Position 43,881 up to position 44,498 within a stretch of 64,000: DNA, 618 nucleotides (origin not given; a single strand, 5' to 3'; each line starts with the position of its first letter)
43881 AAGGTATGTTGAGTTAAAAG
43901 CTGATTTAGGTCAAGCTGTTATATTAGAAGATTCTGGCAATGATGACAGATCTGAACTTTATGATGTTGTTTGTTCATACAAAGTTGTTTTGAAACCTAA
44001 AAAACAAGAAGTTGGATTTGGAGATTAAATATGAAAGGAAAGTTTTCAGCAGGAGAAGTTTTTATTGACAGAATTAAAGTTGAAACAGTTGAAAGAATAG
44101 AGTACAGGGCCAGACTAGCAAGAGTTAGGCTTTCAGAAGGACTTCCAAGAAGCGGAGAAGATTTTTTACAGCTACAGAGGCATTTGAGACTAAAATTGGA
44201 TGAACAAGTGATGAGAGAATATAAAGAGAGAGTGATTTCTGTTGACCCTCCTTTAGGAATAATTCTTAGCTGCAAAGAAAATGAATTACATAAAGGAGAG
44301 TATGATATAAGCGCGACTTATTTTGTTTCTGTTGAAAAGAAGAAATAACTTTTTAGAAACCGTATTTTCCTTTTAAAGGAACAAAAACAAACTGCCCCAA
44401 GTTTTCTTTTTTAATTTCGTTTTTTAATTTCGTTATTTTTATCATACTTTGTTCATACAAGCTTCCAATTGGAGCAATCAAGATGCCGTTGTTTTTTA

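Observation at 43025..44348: Tightly coupled operon of four small proteins (110/101/127/105 aa) with no recognisable domains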

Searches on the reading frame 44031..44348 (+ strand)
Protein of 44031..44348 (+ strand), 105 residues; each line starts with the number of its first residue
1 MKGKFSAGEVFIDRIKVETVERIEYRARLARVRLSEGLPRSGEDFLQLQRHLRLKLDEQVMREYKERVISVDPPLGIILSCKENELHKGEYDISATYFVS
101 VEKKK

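Call 3: search_protein_families(library=pfam, proteins=[window:44031-44348:+], max_evalue=10)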
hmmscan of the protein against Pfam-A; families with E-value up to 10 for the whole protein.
window:44031-44348:+ (105 aa): 0 families

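Call 4: search_protein_families(library=ncbifam, proteins=[window:44031-44348:+], max_evalue=10)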
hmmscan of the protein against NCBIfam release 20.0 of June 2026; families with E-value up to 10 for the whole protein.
window:44031-44348:+ (105 aa): 0 families

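Call 8: find_encoding_contigs(protein=window:44031-44348:+, flank=10000)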
Protein window:44031-44348:+ (105 aa): 9 contigs read that carry it; 6 places shown.
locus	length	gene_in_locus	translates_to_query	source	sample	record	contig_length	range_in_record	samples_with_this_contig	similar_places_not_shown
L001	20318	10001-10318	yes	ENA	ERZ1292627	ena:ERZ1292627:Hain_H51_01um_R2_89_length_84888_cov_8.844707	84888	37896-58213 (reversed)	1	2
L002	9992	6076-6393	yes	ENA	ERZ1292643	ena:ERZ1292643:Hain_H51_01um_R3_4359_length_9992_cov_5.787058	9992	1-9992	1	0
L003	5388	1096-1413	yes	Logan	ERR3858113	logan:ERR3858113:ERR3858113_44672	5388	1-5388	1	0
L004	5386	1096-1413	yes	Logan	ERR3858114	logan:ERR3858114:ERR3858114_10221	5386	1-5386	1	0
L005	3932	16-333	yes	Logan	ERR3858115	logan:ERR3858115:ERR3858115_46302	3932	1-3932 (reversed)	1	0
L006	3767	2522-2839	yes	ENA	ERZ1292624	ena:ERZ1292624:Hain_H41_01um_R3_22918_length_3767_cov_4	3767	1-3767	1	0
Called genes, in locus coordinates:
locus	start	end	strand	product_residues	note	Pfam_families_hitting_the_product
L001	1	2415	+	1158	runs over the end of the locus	PF02518:HATPase_c, PF00204:DNA_gyraseB, PF01751:Toprim, PF14890:Intein_splicing, PF14528:LAGLIDADG_3 (weak), PF00986:DNA_gyraseB_C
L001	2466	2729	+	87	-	-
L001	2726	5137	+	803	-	PF00521:DNA_topoisoIV, PF03989:DNA_gyraseA_C, PF04762:Beta-prop_ELP1_1st (faint), PF03989:DNA_gyraseA_C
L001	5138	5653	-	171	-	PF00583:Acetyltransf_1, PF13673:Acetyltransf_10, PF13508:Acetyltransf_7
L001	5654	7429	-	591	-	PF00664:ABC_membrane (weak), PF00005:ABC_tran, PF13304:AAA_21 (faint)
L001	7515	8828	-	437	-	PF03193:RsgA_GTPase (faint), PF00009:GTP_EFTU, PF09173:eIF2_C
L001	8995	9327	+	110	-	-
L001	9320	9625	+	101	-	-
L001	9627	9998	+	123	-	-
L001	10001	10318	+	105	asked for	-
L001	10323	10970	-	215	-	PF01135:PCMT, PF00398:RrnaAD, PF05175:MTS (weak), PF01189:Methyltr_RsmB-F (faint), PF13847:Methyltransf_31, PF13649:Methyltransf_25 (weak)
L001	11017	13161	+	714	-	PF01326:PPDK_N, PF00391:PEP-utilizers, PF02896:PEP-utilizers_C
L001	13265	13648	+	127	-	-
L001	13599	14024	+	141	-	-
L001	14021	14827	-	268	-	-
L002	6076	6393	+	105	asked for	-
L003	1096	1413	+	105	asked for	-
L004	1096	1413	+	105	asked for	-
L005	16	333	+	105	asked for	-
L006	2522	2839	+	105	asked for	-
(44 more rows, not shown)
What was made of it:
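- Checked: Independent gene callers call the same four genes in six assemblies (call 8).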

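Call 12: search_protein_families(library=phrogs, proteins=[window:44031-44348:+], max_evalue=10)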
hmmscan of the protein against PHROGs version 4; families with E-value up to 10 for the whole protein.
window:44031-44348:+ (105 aa): 1 family
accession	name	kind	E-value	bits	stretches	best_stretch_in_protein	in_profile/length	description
phrog_8265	-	unknown function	0.23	12.8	1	5-28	6-28/73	-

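Call 13: search_protein_families(library=padloc, proteins=[window:44031-44348:+], max_evalue=10)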
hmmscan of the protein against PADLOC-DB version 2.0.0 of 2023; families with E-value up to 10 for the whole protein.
window:44031-44348:+ (105 aa): 0 families

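Call 24: find_related_loci(query=A2, collection=metagenome_contigs, flank=8000)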
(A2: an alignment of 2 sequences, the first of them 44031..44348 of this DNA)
Query A2 (105 aa) in metagenome_contigs; peptide patterns used: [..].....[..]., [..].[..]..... (x = any residue, [..] = any of these).
268 stretches matched a pattern, but none encodes a relative of the query by tblastn (E <= 1e-3).

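Call 48: search_solved_structures(query=A5, max_evalue=10)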
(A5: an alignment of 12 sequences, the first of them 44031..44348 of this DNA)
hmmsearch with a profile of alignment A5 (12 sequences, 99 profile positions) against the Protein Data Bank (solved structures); distinct sequences matched with E-value up to 10: 8.
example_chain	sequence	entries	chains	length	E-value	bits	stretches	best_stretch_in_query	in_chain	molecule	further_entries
4i5t_A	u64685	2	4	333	0.13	16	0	46-92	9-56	5',5'''-P-1,P-4-tetraphosphate phosphorylase 2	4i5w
4i5v_A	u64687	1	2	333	0.14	16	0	46-92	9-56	5',5'''-P-1,P-4-tetraphosphate phosphorylase 2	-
7r81_a1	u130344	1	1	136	0.38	14.5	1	46-88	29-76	Ribosomal protein L26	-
9xyq_A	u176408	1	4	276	1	13.2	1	53-91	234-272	juvenile hormone acid methyltransferase JHAMT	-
4fcz_B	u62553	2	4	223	1.1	13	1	29-78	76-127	Toluene-tolerance protein | Toluene tolerance protein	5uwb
9xyo_A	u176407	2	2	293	1.2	13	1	53-91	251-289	juvenile hormone acid methyltransferase | juvenile hormone acid methyltransferase JHAMT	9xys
6hix_BK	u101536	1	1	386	1.7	12.4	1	47-97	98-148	Chaperone protein DNAj, putative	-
6yxx_BK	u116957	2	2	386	1.8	12.4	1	47-97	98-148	Chaperone protein DNAj, putative | mL77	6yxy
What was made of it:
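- On Dodecin (PF07311): A profile search of PDB sequences finds no dodecin (call 48).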

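Call 49: search_protein_families(library=pfam, alignment_id=A5, max_evalue=5)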
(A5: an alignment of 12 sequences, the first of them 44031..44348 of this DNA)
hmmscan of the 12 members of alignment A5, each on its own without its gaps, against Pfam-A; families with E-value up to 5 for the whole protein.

A. member 1, window:44031-44348:+ (105 aa): 0 families

B. families by the number of members that match (of 12 scanned): 3 families
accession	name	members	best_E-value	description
PF00167.24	FGF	1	0.022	Fibroblast growth factor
PF02495.22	TGBp3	1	0.13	Triple gene block 3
PF23265.1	Ig-like_KY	1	0.14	KY-like, immunoglobulin-like domain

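Call 51: predict_structure(alignment_id=A5)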
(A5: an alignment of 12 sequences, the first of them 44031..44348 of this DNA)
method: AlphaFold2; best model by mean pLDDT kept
length: 105 residues; sequences in the alignment: 12
mean_pLDDT: 81.6   pTM: 0.65
mean pLDDT of the five models: 81.6, 81.4, 81.0, 80.5, 78.1
residues with pLDDT >= 90: 39; 70-90: 45; 50-70: 18; < 50: 3
segments of 3 or more residues with pLDDT < 50: 1-3
pLDDT, mean of each block of 10 residues (from residue 1): 51 71 91 83 85 91 91 72 90 91 85
secondary structure, 60 per line:
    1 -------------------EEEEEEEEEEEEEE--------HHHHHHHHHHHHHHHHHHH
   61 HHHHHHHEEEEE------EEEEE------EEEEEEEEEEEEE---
elements in order: E20-33 H42-67 E68-72 E79-83 E90-102
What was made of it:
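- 44031..44348 (+): Gene D, 105 aa, the most conserved member. Its predicted fold is dodecin-like beta-alpha-beta-beta, behind a disordered N-terminus of about 20 residues. AF2 gives pLDDT 81.6 and pTM 0.65 (call 51).
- D gives a confident AF2 model (call 51).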

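Call 54: fold_search(model_id=the predicted structure, library=pdb)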
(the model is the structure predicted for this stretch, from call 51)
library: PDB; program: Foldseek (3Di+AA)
matches with E <= 10: 525; with E <= 0.001: 0
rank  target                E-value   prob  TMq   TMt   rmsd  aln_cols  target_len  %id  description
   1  3onr_D                2.0e-02  1.00  0.51  0.77   3.6        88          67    9  Crystal structure of the calcium chelating immunodominant antigen, calcium dodecin (Rv0379),from Mycobacterium tubercu (released 2011-03-16)
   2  3onr_A                2.8e-02  1.00  0.50  0.71   3.7        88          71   10  Crystal structure of the calcium chelating immunodominant antigen, calcium dodecin (Rv0379),from Mycobacterium tubercu (released 2011-03-16)
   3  2cz8_B                2.9e-02  0.99  0.42  0.62   4.8        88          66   10  Crystal Structure of tt0972 protein from Thermus thermophilus (released 2006-09-19)
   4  2v19_B                3.3e-02  0.92  0.38  0.53   5.0        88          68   10  Crystal structure of the T. thermophilus dodecin R45A mutant (released 2007-09-11)
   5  2cz8_D                3.5e-02  0.99  0.43  0.61   4.9        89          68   10  Crystal Structure of tt0972 protein from Thermus thermophilus (released 2006-09-19)
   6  2v19_A                3.5e-02  0.91  0.38  0.53   5.0        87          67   10  Crystal structure of the T. thermophilus dodecin R45A mutant (released 2007-09-11)
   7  2ux9_B                3.8e-02  0.91  0.38  0.53   5.0        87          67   10  Crystal structure of the T. thermophilus dodecin R65A mutant (released 2007-09-11)
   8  2ux9_C                4.0e-02  0.90  0.38  0.53   5.1        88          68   10  Crystal structure of the T. thermophilus dodecin R65A mutant (released 2007-09-11)
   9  2cz8_A                4.5e-02  0.98  0.43  0.62   4.8        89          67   10  Crystal Structure of tt0972 protein from Thermus thermophilus (released 2006-09-19)
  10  2vyx_B                4.8e-02  0.99  0.46  0.68   4.3        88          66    9  Crystal structure of the T. thermophilus dodecin W38F mutant (released 2009-11-17)
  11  2vyx_A                5.5e-02  0.87  0.38  0.53   5.0        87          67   10  Crystal structure of the T. thermophilus dodecin W38F mutant (released 2009-11-17)
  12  8hyj_G                5.8e-02  0.69  0.36  0.26   6.0        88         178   18  A cryo-EM structure of KTF1-bound polymerase V transcription elongation complex (released 2023-06-21)
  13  3onr_B                6.6e-02  0.99  0.50  0.71   3.7        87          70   10  Crystal structure of the calcium chelating immunodominant antigen, calcium dodecin (Rv0379),from Mycobacterium tubercu (released 2011-03-16)
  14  2ux9_A                6.6e-02  0.97  0.42  0.62   4.8        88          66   10  Crystal structure of the T. thermophilus dodecin R65A mutant (released 2007-09-11)
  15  2vyx_C                7.1e-02  0.97  0.43  0.62   4.8        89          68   10  Crystal structure of the T. thermophilus dodecin W38F mutant (released 2009-11-17)
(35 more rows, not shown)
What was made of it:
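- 44031..44348 (+): The Foldseek top hits are dodecins, with E 0.02 and TM 0.51 by query length and 0.77 by target length (call 54).
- On Dodecin (PF07311): Dodecins top the Foldseek list, but the best E-value is 0.02 and TM by query length is 0.51 (call 54).
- Closest known: Dodecins. Same: TM normalised to the dodecin chain is 0.53-0.77 (call 54).
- Closest known: YbjQ/DUF74. Same: The Foldseek hit has E 0.12 (call 54).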

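Call 56: fold_search(model_id=the predicted structure, library=viral)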
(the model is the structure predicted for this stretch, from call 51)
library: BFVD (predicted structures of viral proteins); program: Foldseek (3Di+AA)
matches with E <= 10: 832; with E <= 0.001: 0
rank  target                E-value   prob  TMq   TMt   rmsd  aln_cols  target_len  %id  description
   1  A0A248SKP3            8.8e-03  0.84  0.31  0.24  11.5       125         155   14  (no name in the UniProt tables at hand)
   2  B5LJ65                1.0e-02  0.84  0.32  0.33   6.1        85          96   15  Uncharacterized protein [Mycobacterium phage Myrna]
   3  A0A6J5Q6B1            2.3e-02  0.95  0.38  0.37   5.4        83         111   18  Uncharacterized protein [uncultured Caudovirales phage]
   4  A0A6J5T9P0            2.3e-02  0.87  0.32  0.31   6.6        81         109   12  Uncharacterized protein [uncultured Caudovirales phage]
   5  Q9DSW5                3.5e-02  0.87  0.33  0.31   6.3        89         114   16  Uncharacterized protein [Diadromus pulchellus ascovirus 4a]
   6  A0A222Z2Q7            4.0e-02  0.66  0.32  0.36   6.7        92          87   10  Uncharacterized protein [Arthrobacter phage Timinator]
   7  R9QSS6                4.2e-02  0.63  0.36  0.29  17.0       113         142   17  Uncharacterized protein [Haloarcula sinaiiensis tailed virus 1]
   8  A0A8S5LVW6            6.2e-02  0.97  0.47  0.33   6.4        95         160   10  Uncharacterized protein [Siphoviridae sp. ctFn287]
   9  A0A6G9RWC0            6.6e-02  0.57  0.33  0.23  12.7       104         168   15  Uncharacterized protein [Halorubrum virus Serpecor1]
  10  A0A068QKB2            7.0e-02  0.72  0.37  0.29   5.4        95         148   16  Uncharacterized protein [Armadillidium vulgare iridescent virus]
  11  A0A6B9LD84            7.0e-02  0.66  0.36  0.18  12.4       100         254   13  Uncharacterized protein [Mycobacterium phage BirdsNest]
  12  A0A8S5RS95            7.5e-02  0.63  0.31  0.34   8.3        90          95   10  Tail completion protein [Siphoviridae sp. ctZF426]
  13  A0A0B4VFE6            7.5e-02  0.57  0.36  0.12   6.3        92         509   12  Uncharacterized protein [Tipula oleracea nudivirus]
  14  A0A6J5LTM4            8.0e-02  0.91  0.44  0.42   6.8        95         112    6  Uncharacterized protein [uncultured Caudovirales phage]
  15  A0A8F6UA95            8.0e-02  0.82  0.38  0.26   5.3        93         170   12  RNA polymerase Rpb7-like N-terminal domain-containing protein [Rhinella marina erythrocytic-like virus]
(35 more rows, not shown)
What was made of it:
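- On Phage/virus protein families (PHROGs, BFVD, IMG/VR, GenBank phages): BFVD Foldseek: best E-value 8.8e-3 with TM 0.31 (call 56).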

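Call 81: search_dna_similar(query=window:44031-44348:+, collection=phages, mode=protein, max_evalue=0.01, max_rows=5)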
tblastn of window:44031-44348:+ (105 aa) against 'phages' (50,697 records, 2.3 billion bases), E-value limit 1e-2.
No match.
